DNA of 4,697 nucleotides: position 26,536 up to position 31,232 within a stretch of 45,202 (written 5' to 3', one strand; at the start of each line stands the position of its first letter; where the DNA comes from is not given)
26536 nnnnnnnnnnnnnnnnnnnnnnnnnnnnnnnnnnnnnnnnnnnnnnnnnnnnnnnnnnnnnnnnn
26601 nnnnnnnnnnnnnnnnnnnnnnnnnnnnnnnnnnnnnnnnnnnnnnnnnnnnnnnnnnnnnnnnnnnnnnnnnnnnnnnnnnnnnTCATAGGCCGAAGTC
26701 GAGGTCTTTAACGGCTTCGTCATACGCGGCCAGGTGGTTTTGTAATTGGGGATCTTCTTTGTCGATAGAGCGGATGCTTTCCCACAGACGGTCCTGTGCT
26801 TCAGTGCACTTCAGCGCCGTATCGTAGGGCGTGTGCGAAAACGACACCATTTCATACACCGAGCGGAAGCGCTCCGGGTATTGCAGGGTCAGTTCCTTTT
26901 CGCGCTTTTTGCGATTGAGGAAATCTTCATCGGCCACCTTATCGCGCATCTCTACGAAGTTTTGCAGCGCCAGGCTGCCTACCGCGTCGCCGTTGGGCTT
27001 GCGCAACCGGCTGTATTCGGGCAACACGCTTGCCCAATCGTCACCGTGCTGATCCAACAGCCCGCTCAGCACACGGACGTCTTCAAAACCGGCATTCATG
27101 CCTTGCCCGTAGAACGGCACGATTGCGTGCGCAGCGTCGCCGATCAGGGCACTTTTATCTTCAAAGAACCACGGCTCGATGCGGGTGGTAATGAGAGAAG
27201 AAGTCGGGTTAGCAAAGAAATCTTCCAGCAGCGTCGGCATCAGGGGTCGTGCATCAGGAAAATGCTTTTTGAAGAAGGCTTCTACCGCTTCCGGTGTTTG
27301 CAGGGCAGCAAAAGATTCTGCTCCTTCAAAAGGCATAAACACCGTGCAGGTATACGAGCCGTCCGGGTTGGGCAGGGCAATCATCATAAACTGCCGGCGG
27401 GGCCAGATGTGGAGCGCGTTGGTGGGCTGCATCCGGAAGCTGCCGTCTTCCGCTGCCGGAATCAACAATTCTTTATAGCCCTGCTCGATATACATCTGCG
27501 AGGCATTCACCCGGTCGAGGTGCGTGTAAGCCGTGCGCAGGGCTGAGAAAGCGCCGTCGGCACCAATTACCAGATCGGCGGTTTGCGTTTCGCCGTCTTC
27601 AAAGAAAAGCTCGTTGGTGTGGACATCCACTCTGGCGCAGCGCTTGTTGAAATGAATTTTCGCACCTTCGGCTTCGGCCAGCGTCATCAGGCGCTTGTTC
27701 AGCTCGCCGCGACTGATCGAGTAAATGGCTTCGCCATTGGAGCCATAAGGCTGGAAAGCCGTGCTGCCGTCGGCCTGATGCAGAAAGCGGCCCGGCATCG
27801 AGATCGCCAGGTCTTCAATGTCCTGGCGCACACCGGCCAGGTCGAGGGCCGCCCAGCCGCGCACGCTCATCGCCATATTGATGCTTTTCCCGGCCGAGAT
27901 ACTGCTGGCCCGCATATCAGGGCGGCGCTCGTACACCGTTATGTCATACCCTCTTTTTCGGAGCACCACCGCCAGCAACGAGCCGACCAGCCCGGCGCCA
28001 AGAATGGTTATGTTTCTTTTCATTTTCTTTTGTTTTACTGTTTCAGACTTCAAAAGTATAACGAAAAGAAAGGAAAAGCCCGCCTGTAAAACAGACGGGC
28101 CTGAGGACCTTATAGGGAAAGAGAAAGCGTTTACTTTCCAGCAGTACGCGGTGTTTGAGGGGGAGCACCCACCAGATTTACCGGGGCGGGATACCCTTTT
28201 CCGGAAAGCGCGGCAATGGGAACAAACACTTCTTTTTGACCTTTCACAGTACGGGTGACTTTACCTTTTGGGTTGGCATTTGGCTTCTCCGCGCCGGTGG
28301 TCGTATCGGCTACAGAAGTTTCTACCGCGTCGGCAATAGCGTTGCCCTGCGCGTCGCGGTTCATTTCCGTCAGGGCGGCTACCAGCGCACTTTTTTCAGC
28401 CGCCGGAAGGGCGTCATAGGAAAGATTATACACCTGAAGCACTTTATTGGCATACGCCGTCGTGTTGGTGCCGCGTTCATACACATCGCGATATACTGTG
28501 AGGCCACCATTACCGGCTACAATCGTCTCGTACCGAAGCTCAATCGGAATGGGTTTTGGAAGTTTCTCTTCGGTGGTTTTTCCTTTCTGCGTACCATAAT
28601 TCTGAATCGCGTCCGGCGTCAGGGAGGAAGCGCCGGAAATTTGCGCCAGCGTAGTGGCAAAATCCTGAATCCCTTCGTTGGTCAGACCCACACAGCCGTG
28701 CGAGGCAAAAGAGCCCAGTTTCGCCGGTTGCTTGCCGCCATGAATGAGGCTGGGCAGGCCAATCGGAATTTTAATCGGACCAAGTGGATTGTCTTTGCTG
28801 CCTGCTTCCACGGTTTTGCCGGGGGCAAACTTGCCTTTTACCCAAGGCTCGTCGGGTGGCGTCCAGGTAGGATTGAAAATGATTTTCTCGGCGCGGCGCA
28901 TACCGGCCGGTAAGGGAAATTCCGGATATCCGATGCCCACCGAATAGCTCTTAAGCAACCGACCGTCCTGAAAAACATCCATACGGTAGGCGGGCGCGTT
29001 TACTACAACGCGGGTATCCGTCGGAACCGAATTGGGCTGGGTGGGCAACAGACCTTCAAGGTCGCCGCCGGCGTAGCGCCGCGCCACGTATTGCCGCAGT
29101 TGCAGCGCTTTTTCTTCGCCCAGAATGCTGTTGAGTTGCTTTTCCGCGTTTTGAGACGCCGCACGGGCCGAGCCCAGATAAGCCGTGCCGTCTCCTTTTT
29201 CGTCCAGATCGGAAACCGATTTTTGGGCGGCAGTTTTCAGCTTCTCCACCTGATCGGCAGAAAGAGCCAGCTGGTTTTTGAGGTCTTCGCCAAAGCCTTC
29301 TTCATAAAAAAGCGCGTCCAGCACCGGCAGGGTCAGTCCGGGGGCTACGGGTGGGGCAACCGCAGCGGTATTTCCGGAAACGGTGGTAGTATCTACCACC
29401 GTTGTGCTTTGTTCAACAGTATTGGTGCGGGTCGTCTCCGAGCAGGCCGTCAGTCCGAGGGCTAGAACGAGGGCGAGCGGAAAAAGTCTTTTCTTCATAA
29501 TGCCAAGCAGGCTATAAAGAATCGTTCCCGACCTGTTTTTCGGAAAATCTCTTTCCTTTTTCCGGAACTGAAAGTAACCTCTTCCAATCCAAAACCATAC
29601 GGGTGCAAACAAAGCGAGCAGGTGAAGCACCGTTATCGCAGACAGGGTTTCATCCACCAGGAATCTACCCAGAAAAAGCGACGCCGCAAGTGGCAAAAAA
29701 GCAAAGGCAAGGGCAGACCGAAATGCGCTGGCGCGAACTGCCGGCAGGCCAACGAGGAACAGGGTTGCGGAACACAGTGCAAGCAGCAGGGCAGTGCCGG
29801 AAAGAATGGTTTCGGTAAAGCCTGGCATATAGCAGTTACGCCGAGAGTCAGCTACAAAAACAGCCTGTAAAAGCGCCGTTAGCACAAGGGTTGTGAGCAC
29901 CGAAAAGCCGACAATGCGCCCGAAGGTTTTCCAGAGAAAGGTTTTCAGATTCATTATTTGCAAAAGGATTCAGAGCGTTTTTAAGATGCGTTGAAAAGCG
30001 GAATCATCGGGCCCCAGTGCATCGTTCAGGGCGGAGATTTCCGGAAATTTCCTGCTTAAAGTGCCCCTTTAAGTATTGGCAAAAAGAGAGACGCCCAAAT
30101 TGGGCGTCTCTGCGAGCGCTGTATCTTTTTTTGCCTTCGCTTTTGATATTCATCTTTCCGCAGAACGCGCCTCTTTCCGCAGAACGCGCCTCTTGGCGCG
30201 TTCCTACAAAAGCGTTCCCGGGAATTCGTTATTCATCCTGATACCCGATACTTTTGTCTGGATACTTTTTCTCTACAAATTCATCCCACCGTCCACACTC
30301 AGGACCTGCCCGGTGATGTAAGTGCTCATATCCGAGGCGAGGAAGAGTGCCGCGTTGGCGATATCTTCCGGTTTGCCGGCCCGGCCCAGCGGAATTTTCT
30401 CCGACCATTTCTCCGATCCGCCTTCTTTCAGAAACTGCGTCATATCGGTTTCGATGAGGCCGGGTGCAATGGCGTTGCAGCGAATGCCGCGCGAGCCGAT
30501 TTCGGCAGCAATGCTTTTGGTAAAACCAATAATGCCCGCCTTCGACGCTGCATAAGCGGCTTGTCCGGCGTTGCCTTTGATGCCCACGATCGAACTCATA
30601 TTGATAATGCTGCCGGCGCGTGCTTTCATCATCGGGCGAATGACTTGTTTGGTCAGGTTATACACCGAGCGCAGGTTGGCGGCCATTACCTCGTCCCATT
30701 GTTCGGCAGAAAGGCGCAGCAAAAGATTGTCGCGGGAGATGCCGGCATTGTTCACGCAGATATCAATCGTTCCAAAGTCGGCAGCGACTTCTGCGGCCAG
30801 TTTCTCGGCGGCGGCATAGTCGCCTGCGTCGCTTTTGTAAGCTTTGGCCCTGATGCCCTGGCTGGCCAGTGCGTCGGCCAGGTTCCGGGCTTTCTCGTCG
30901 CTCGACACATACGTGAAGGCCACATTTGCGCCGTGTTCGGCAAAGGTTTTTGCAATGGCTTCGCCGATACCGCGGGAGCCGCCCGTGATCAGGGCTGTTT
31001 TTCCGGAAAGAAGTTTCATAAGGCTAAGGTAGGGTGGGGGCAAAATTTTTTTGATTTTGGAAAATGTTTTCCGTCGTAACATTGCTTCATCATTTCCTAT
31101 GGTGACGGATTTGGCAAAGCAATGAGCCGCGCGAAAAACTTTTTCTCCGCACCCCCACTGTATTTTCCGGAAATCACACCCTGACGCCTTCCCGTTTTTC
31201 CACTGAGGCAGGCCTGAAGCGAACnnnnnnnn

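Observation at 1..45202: Highly iterated palindrome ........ (core TCCGGA) saturates the window: a HIP1-like genome signature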

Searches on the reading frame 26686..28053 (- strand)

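Call 11: search_protein_families(library=pfam, proteins=[window:26686-28053:-], max_evalue=0.001)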
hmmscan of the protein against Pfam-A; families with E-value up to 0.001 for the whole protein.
window:26686-28053:- (455 aa): 6 families
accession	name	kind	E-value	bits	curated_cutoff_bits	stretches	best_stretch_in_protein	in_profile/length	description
PF01494.25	FAD_binding_3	-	6.7e-21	75.3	22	1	15-357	4-344/349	FAD binding domain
PF01266.30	DAO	-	1e-10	42.1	27.9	1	15-55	2-44/353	FAD dependent oxidoreductase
PF07992.20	Pyr_redox_2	-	5.7e-07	29.7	26.1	1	4-48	134-178/291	Pyridine nucleotide-disulphide oxidoreductase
PF13450.12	NAD_binding_8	-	2.2e-06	28.3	21.9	1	17-53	1-39/68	NAD(P)-binding Rossmann-like domain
PF00070.33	Pyr_redox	-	4.9e-05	24.2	22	0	15-48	2-35/82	Pyridine nucleotide-disulphide oxidoreductase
PF02558.23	ApbA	-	0.001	19.2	22.2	0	15-46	1-32/150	Ketopantoate reductase PanE/ApbA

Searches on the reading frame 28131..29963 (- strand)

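Call 11: search_protein_families(library=pfam, proteins=[window:28131-29963:-], max_evalue=0.001)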
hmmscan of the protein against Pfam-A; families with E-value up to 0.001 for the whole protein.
window:28131-29963:- (610 aa): 1 family
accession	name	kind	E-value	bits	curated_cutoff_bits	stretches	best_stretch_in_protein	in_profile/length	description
PF03734.19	YkuD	-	1e-13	52.5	23.4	1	317-439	2-138/146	L,D-transpeptidase catalytic domain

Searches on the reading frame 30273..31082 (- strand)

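Call 11: search_protein_families(library=pfam, proteins=[window:30273-31082:-], max_evalue=0.001)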
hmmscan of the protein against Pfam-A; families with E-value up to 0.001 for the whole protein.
window:30273-31082:- (269 aa): 4 families
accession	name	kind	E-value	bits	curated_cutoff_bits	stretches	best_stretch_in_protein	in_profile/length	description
PF13561.12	adh_short_C2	-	1.1e-74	251.5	27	1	37-268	6-236/236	Enoyl-(Acyl carrier protein) reductase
PF00106.31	adh_short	-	2.8e-59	200.3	26.6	1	28-219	1-191/195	short chain dehydrogenase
PF08659.16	KR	-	1.6e-24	87.3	22.6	1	29-199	2-167/180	KR domain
PF23441.1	SDR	-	3.5e-09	36.9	27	1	25-268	5-256/258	SDR-like rossmann domain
